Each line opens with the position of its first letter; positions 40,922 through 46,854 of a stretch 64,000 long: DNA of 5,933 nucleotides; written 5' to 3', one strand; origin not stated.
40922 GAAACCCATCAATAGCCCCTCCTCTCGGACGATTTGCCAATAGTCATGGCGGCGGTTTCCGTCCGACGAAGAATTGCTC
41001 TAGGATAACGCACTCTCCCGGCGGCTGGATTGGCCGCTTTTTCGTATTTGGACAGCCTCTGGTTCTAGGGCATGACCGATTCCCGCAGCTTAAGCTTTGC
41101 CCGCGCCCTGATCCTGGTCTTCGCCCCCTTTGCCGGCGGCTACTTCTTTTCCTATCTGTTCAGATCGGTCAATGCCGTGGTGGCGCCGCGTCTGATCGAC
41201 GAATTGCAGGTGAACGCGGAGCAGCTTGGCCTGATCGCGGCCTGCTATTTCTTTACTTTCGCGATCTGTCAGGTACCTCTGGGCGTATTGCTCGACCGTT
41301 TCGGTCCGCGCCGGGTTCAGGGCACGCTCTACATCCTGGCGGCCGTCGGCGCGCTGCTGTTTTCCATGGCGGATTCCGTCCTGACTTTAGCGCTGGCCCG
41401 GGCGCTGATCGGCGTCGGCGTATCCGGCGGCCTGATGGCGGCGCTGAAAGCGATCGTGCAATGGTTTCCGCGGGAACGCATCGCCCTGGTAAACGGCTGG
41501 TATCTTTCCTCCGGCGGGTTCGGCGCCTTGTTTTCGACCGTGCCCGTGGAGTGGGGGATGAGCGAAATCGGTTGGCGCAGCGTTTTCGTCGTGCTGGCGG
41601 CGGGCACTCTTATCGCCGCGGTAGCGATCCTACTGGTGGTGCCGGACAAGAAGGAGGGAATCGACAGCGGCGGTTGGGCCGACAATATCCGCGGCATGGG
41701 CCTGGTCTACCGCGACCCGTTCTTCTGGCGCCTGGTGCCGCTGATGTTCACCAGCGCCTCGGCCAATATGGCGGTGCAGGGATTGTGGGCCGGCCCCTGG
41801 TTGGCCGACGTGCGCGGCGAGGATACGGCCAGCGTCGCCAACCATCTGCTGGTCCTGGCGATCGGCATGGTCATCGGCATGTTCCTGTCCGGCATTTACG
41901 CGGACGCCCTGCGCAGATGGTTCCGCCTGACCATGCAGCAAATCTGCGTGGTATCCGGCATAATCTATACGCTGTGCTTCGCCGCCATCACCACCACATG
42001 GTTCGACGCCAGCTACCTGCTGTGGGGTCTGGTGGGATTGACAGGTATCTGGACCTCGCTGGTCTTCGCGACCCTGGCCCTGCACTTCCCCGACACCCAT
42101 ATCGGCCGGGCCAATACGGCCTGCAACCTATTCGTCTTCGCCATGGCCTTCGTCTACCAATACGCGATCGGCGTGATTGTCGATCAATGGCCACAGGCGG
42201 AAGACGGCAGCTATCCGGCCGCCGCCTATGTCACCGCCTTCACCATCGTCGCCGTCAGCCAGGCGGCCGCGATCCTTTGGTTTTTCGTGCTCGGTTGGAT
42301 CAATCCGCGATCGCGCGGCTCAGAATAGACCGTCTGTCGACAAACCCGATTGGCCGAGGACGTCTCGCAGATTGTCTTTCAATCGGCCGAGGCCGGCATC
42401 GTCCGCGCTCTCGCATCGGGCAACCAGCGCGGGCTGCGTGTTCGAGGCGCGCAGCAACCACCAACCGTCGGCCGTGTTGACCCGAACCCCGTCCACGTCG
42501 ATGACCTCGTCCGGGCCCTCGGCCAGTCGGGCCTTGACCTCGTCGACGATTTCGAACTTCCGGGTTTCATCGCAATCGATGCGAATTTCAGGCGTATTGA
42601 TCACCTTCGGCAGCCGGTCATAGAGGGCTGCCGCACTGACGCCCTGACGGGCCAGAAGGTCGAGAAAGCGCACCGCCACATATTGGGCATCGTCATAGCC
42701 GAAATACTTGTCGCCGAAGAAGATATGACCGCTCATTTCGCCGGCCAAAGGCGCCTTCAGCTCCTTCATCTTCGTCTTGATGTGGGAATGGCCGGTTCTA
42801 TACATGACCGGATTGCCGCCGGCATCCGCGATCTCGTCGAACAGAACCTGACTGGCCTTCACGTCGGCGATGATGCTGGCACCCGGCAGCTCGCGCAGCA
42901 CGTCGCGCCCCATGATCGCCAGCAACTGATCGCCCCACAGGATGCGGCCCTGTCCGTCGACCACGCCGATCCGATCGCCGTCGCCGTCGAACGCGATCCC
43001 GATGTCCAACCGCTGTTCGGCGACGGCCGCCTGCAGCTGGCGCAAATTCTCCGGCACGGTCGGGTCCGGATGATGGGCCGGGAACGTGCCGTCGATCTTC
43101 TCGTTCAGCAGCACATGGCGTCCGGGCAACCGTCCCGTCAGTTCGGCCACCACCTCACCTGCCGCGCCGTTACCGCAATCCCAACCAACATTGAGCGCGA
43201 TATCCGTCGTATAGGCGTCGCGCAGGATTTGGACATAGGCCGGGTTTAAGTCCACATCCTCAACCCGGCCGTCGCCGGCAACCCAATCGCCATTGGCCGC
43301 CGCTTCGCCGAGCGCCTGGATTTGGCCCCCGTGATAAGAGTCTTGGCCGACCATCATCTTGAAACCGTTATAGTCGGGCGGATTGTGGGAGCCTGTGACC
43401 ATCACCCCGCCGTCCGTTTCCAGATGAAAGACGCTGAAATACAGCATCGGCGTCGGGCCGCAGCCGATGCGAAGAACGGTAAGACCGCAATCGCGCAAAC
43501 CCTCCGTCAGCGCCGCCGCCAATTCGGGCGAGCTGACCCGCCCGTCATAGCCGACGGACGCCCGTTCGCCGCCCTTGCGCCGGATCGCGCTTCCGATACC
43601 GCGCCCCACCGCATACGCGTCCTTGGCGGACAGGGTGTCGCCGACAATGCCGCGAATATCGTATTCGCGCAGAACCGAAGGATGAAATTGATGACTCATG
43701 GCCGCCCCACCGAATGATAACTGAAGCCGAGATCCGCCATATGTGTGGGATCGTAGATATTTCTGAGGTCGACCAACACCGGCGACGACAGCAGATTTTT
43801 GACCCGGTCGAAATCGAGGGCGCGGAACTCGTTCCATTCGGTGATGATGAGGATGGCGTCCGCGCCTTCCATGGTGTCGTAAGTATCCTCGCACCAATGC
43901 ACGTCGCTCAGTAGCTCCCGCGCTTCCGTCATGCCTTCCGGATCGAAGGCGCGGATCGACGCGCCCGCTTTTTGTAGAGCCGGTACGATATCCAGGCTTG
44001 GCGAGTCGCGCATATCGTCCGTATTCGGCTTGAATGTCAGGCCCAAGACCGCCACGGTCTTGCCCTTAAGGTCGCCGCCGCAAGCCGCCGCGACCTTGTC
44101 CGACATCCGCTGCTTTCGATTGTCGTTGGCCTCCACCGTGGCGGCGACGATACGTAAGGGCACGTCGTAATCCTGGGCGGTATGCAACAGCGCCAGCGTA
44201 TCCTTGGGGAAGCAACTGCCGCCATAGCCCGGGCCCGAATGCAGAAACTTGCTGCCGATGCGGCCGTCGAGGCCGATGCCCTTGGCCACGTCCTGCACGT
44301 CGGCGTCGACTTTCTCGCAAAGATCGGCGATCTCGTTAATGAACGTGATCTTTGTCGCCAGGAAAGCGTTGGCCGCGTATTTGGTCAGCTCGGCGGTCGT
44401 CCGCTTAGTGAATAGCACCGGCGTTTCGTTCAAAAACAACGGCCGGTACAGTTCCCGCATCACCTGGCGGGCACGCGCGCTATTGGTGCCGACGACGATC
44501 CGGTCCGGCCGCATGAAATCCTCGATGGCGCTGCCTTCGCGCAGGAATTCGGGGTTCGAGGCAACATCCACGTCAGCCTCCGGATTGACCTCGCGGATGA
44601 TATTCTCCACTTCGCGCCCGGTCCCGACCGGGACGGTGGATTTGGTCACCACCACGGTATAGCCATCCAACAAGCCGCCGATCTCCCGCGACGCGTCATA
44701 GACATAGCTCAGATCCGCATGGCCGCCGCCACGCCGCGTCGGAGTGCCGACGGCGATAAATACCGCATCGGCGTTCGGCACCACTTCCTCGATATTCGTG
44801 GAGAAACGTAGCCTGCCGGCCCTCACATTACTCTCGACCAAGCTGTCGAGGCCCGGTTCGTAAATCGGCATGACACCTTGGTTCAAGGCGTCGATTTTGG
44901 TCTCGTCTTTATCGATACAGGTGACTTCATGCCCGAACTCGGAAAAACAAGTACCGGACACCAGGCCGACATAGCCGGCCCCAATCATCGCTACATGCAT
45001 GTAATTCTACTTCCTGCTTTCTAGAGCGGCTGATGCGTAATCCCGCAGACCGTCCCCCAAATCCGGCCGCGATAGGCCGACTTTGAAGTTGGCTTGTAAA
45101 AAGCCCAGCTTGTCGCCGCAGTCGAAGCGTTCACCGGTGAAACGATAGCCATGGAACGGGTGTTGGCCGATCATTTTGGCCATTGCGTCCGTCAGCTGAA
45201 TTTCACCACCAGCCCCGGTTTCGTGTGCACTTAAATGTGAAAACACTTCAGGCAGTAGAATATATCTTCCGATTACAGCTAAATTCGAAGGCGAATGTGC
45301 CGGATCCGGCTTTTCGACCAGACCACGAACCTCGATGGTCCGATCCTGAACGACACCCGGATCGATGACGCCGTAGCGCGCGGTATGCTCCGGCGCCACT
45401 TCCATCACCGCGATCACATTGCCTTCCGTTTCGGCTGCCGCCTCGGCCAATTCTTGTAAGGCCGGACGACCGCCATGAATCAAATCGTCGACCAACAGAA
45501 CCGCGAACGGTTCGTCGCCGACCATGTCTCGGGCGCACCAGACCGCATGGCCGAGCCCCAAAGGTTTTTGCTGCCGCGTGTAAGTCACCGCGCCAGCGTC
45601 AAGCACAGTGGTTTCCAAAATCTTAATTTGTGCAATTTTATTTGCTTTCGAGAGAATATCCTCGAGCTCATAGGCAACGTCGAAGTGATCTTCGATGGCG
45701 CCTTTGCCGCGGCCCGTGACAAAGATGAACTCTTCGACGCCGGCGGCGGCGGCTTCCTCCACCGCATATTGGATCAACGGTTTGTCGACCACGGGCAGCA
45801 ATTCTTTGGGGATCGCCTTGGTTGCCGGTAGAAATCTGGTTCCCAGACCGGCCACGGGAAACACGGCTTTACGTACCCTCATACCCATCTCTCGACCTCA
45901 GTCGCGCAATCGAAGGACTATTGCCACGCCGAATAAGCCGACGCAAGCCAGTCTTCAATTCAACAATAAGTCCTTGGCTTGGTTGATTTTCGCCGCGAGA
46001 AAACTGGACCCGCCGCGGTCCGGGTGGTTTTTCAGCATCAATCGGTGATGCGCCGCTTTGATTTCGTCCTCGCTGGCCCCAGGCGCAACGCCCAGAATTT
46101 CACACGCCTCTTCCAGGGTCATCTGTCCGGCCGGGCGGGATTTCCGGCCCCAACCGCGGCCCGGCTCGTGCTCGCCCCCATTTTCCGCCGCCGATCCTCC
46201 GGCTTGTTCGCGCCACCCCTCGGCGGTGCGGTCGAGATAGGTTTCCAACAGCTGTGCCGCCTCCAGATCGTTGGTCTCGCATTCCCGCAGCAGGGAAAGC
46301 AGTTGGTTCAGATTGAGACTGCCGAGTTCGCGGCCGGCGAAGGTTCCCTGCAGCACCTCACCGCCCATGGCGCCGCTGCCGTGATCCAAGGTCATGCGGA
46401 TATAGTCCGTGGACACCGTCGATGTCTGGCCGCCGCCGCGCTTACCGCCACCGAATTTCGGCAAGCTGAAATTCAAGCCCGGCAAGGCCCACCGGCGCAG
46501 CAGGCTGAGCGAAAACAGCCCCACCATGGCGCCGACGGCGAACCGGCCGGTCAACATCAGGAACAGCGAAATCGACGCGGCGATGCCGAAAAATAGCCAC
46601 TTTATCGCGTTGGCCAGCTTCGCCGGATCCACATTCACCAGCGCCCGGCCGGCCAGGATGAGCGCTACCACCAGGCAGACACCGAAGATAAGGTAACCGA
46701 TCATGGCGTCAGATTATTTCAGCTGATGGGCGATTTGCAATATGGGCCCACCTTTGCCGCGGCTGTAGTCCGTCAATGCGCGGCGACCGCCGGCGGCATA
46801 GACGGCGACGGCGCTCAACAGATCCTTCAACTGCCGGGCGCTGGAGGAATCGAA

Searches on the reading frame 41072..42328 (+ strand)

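Call 30: search_protein_families(library=pfam, proteins=[window:41072-42328:+], max_evalue=0.00001)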
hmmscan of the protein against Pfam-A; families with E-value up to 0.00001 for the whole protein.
window:41072-42328:+ (418 aa): 1 family
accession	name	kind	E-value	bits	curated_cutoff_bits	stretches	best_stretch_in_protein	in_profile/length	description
PF07690.21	MFS_1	-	4.9e-44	151.1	33.4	1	21-360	2-344/347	Major Facilitator Superfamily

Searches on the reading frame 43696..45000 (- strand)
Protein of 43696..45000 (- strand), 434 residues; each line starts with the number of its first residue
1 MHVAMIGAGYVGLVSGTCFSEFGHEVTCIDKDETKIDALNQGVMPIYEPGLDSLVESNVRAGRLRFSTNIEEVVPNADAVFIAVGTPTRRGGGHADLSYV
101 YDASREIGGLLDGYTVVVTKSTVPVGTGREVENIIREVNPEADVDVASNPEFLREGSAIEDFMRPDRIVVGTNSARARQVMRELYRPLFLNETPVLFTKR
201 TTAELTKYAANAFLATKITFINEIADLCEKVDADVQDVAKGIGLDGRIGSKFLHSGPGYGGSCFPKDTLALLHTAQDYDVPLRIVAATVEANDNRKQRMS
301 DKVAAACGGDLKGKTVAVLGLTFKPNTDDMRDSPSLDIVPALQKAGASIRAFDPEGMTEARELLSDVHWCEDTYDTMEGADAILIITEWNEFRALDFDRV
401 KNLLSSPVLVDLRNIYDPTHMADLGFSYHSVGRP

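Call 30: search_protein_families(library=pfam, proteins=[window:43696-45000:-], max_evalue=0.00001)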
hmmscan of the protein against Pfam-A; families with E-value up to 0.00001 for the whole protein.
window:43696-45000:- (434 aa): 3 families
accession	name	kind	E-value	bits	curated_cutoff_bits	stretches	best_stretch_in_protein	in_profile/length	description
PF03721.20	UDPG_MGDP_dh_N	-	2.1e-67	226.8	27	1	1-184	1-187/187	UDP-glucose/GDP-mannose dehydrogenase family, NAD binding domain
PF00984.24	UDPG_MGDP_dh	-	7.4e-38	129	25.4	1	202-293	2-93/94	UDP-glucose/GDP-mannose dehydrogenase family, central domain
PF03720.21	UDPG_MGDP_dh_C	-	4e-36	123.9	30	1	317-418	1-103/103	UDP-glucose/GDP-mannose dehydrogenase family, UDP binding domain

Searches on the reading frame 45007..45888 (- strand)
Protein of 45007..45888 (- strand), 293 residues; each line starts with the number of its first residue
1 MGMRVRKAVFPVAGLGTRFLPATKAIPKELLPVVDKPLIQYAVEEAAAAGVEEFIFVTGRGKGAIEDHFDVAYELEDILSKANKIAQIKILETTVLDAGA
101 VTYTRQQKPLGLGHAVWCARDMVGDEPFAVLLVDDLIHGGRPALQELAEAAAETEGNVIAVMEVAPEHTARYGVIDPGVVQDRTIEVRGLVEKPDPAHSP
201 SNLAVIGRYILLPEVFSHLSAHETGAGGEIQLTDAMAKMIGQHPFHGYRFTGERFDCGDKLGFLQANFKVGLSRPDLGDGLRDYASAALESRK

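Call 30: search_protein_families(library=pfam, proteins=[window:45007-45888:-], max_evalue=0.00001)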
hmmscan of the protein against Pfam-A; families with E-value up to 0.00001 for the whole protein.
window:45007-45888:- (293 aa): 2 families
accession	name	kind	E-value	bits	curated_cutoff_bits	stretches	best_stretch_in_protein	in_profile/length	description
PF00483.29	NTP_transferase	-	2.5e-28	99.8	21.2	1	12-267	6-239/245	Nucleotidyl transferase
PF12804.13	NTP_transf_3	-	6e-07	30.2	27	1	12-161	5-121/160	MobA-like NTP transferase domain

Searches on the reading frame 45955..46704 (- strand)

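Call 30: search_protein_families(library=pfam, proteins=[window:45955-46704:-], max_evalue=0.00001)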
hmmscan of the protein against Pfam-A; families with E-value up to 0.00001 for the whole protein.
window:45955-46704:- (249 aa): 2 families
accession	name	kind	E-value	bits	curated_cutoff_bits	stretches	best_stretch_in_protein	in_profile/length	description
PF00226.36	DnaJ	-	6e-08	33.1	27.8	1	202-234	4-37/63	DnaJ domain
PF03656.18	Pam16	-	8.9e-06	26.2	30.3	0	162-245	23-105/127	Pam16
